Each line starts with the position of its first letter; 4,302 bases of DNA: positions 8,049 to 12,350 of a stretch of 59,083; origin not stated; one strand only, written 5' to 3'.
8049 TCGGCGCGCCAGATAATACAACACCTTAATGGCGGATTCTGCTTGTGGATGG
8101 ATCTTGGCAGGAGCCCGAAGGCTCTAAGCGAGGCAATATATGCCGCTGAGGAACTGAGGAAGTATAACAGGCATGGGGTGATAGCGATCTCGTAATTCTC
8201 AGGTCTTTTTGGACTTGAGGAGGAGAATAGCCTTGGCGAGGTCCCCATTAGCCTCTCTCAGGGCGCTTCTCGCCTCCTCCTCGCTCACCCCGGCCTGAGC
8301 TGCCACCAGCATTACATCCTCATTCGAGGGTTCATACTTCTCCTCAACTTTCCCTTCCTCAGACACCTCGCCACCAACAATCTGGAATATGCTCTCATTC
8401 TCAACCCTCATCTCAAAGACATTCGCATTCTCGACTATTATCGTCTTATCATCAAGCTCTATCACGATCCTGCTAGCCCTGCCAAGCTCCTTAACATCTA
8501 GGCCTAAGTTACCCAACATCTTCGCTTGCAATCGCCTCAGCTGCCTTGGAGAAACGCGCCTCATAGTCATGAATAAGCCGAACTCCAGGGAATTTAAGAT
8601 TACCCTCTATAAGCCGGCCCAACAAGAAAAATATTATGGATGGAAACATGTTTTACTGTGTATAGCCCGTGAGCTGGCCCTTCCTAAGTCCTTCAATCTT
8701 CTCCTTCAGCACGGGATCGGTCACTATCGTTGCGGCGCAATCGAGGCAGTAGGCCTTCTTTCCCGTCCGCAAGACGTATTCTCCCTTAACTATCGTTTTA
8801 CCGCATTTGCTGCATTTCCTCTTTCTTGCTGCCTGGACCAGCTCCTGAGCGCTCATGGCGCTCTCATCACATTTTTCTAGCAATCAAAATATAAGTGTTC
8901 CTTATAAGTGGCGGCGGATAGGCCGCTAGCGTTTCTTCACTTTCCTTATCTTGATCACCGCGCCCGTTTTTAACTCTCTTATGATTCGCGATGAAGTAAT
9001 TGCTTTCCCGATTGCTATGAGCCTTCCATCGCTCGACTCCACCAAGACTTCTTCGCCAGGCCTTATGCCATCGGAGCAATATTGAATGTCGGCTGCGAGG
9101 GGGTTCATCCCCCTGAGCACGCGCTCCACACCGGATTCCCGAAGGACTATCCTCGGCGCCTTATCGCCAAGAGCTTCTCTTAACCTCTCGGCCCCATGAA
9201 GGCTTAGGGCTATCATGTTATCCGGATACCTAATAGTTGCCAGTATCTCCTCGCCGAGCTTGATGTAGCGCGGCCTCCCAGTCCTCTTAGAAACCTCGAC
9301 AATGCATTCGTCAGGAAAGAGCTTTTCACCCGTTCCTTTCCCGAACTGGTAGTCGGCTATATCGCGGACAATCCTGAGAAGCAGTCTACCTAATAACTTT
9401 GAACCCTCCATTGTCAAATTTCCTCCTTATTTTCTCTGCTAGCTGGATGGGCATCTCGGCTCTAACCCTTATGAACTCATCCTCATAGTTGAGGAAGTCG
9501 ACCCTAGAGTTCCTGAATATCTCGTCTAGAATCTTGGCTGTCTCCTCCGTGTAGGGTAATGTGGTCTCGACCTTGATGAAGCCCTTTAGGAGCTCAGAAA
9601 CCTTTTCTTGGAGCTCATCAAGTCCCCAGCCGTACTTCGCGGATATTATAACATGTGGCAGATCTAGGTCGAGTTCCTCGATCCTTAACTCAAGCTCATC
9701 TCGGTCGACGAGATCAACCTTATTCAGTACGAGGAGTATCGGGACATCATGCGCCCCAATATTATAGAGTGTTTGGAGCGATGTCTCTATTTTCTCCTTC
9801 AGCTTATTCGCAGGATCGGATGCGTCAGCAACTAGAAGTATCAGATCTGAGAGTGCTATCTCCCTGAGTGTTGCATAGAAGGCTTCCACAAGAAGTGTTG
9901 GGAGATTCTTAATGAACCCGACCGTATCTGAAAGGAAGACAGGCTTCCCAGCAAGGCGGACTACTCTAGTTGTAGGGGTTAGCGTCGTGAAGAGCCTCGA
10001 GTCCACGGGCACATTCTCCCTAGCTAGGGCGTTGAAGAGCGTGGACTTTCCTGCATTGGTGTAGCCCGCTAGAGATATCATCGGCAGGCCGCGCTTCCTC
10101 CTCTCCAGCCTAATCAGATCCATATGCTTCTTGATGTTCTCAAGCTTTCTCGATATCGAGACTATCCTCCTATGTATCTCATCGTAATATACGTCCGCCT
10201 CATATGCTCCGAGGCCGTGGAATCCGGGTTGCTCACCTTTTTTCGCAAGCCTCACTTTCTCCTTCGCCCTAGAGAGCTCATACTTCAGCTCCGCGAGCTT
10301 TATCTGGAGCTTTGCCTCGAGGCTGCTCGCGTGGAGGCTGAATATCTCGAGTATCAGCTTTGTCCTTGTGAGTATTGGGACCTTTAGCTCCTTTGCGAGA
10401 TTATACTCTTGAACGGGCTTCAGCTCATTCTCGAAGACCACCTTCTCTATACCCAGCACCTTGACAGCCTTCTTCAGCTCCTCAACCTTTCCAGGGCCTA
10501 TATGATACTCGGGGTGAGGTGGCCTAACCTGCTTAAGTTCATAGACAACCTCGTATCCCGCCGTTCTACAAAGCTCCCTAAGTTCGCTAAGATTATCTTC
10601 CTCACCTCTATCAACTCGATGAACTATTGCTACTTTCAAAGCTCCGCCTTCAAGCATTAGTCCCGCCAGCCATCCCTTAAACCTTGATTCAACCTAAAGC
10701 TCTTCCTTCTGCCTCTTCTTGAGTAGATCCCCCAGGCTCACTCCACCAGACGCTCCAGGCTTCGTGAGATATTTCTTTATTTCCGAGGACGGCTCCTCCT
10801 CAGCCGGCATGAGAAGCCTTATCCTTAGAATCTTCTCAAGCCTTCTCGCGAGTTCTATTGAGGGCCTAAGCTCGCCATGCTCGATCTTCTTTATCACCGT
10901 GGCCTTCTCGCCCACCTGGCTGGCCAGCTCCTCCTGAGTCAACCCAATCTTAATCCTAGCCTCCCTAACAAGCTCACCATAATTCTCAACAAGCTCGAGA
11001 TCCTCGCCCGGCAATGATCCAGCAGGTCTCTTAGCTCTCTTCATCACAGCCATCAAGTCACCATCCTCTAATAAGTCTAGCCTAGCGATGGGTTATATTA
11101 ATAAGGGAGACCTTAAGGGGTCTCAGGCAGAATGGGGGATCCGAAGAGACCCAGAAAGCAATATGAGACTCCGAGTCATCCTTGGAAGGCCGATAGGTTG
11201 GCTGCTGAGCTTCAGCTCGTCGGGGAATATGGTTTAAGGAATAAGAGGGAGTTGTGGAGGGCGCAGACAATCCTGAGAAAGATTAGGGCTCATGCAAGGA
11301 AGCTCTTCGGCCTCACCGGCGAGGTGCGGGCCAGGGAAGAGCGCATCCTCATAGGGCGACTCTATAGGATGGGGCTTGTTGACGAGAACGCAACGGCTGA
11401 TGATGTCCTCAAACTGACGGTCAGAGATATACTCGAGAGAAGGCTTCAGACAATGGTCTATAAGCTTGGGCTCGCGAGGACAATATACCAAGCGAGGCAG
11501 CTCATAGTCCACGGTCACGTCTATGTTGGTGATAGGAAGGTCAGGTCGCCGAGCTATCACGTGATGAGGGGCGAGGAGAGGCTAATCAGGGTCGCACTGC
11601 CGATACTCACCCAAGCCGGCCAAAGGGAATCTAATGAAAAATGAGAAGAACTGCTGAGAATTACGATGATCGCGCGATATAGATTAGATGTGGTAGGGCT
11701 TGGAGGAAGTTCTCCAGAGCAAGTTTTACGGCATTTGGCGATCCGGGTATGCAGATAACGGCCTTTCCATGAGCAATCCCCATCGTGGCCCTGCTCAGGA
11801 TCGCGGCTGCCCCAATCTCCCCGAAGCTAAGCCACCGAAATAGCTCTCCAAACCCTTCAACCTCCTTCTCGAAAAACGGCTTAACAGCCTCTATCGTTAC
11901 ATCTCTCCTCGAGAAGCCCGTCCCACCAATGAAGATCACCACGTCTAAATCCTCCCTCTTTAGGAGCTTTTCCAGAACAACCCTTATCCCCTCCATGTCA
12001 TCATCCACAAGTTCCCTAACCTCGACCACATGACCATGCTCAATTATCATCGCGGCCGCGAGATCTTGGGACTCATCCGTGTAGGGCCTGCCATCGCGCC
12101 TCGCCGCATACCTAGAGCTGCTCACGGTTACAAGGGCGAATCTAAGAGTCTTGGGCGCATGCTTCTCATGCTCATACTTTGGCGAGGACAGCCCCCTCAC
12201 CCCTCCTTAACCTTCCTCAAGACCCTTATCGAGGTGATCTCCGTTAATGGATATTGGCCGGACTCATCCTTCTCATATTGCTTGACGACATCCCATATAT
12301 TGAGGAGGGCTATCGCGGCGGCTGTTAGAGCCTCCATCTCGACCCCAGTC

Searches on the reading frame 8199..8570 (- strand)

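Call 92: search_protein_families(library=pfam, proteins=[window:8199-8570:-], max_evalue=0.001)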
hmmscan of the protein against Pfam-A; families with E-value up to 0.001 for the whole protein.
window:8199-8570:- (123 aa): 3 families
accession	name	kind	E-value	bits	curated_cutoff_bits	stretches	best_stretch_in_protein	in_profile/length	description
PF19026.7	UBA_HYPK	-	1.9e-09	37.2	27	1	83-115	5-37/41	HYPK UBA domain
PF24767.1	UBA_At5g58720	-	2.4e-06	27.7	27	1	88-115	10-37/44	At5g58720 UBA-like domain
PF01849.23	NAC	-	9.7e-06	25.9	21.3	1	17-66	6-52/57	NAC domain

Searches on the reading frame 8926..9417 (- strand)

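Call 92: search_protein_families(library=pfam, proteins=[window:8926-9417:-], max_evalue=0.001)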
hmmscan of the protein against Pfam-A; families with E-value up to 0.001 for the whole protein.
window:8926-9417:- (163 aa): 2 families
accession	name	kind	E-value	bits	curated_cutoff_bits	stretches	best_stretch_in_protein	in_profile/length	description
PF14810.12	TGT_C2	-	2.6e-24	85.7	25.3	1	16-83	2-69/72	Patch-forming domain C2 of tRNA-guanine transglycosylase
PF01472.26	PUA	-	3e-12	46.7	24.8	1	88-160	1-73/74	PUA domain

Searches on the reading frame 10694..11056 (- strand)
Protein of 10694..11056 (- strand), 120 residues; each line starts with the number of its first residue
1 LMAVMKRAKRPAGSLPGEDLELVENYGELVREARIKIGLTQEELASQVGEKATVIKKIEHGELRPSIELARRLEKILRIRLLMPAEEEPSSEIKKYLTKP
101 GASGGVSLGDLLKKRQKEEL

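Call 92: search_protein_families(library=pfam, proteins=[window:10694-11056:-], max_evalue=0.001)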
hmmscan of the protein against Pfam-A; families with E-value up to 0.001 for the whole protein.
window:10694-11056:- (120 aa): 3 families
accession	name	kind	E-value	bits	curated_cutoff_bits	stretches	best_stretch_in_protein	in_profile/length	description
PF01381.28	HTH_3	-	4.4e-11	43.1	23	1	30-81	1-52/55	Helix-turn-helix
PF13560.12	HTH_31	-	2.6e-06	28.1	27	1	27-77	3-54/64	Helix-turn-helix domain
PF12844.13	HTH_19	-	4.3e-06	27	30.2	1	27-77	1-48/64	Helix-turn-helix domain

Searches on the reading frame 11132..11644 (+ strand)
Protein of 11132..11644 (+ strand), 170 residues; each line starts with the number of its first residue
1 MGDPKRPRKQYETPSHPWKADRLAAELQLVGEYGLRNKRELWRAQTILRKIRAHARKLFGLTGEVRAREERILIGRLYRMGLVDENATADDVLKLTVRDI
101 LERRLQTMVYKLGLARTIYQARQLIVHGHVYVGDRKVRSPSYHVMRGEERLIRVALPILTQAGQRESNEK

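Call 92: search_protein_families(library=pfam, proteins=[window:11132-11644:+], max_evalue=0.001)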
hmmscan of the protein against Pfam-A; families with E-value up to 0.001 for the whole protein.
window:11132-11644:+ (170 aa): 2 families
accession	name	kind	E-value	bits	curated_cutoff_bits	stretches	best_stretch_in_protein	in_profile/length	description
PF01479.30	S4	-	1.8e-15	56.8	22.8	1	103-148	1-46/48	S4 domain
PF00163.24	Ribosomal_S4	-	1.2e-06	29.6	23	1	16-102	16-95/95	Ribosomal protein S4/S9 N-terminal domain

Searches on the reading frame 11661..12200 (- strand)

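Call 92: search_protein_families(library=pfam, proteins=[window:11661-12200:-], max_evalue=0.001)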
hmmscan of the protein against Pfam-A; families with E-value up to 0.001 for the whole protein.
window:11661-12200:- (179 aa): 1 family
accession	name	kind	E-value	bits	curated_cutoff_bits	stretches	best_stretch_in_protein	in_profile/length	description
PF00994.29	MoCF_biosynth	-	6.2e-29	101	26.6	1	23-171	2-144/144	Probable molybdopterin binding domain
